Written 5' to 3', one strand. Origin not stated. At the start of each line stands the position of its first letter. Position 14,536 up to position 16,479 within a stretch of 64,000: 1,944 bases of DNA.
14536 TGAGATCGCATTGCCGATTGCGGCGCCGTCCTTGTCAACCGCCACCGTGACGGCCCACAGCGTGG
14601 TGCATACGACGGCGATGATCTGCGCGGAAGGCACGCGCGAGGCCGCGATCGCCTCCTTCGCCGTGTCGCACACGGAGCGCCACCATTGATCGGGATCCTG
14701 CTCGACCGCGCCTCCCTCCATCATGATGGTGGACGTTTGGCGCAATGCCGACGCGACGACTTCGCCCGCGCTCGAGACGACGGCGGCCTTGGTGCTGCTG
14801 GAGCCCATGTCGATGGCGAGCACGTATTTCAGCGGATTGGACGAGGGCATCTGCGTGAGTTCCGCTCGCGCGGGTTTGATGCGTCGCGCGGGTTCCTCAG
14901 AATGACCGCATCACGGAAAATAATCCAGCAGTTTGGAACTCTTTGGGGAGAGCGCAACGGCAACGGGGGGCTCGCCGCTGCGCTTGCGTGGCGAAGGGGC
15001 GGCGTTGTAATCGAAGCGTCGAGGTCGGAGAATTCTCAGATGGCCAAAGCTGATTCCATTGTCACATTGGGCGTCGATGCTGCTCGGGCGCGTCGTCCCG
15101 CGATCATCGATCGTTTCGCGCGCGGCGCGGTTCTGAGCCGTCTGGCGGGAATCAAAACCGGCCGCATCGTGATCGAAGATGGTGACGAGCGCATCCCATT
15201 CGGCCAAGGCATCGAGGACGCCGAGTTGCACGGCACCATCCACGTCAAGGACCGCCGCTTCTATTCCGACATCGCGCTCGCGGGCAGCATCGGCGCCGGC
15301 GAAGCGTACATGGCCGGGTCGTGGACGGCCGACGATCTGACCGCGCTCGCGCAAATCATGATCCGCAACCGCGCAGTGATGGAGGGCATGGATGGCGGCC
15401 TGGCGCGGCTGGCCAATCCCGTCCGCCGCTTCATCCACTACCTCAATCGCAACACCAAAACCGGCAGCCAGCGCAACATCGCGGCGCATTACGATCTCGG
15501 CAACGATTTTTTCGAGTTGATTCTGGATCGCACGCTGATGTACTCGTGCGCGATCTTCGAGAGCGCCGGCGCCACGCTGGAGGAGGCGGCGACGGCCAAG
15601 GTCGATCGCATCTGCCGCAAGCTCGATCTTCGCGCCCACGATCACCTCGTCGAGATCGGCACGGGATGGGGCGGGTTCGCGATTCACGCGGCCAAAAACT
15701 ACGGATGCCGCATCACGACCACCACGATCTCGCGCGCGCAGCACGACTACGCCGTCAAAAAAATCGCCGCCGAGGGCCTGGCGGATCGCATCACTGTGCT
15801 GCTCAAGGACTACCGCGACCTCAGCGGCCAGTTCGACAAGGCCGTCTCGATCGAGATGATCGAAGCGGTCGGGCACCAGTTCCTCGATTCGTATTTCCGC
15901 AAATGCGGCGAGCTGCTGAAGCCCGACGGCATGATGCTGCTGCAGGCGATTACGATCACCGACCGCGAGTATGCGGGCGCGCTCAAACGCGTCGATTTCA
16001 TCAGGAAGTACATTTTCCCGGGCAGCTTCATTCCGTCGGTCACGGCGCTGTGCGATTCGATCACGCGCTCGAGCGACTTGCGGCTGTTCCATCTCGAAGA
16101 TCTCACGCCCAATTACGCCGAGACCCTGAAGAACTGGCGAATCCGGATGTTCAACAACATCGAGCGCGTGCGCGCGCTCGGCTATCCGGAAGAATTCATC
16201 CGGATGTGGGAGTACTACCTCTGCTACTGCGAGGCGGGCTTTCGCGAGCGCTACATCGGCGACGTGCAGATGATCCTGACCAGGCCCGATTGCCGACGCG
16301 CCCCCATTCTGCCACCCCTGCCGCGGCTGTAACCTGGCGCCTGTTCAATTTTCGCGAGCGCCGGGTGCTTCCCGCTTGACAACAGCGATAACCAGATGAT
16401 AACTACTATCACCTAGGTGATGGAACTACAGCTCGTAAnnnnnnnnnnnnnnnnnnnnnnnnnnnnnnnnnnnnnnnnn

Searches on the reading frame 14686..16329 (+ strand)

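Call 33: search_protein_families(library=pfam, proteins=[window:14686-16329:+], max_evalue=0.00001)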
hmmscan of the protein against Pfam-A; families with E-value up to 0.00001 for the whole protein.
window:14686-16329:+ (548 aa): 5 families
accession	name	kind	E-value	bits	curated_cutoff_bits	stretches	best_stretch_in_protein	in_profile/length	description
PF02353.26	CMAS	-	8.5e-84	281.5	27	1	259-525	4-269/273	Mycolic acid cyclopropane synthetase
PF13649.12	Methyltransf_25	-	7.3e-11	43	27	1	322-415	2-97/97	Methyltransferase domain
PF13489.12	Methyltransf_23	-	1.1e-08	35.4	27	1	300-436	7-132/164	Methyltransferase domain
PF08242.18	Methyltransf_12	-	1.1e-07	32.9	30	1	322-416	1-97/98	Methyltransferase domain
PF08241.18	Methyltransf_11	-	1.4e-07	32.5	21.2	1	322-418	1-94/95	Methyltransferase domain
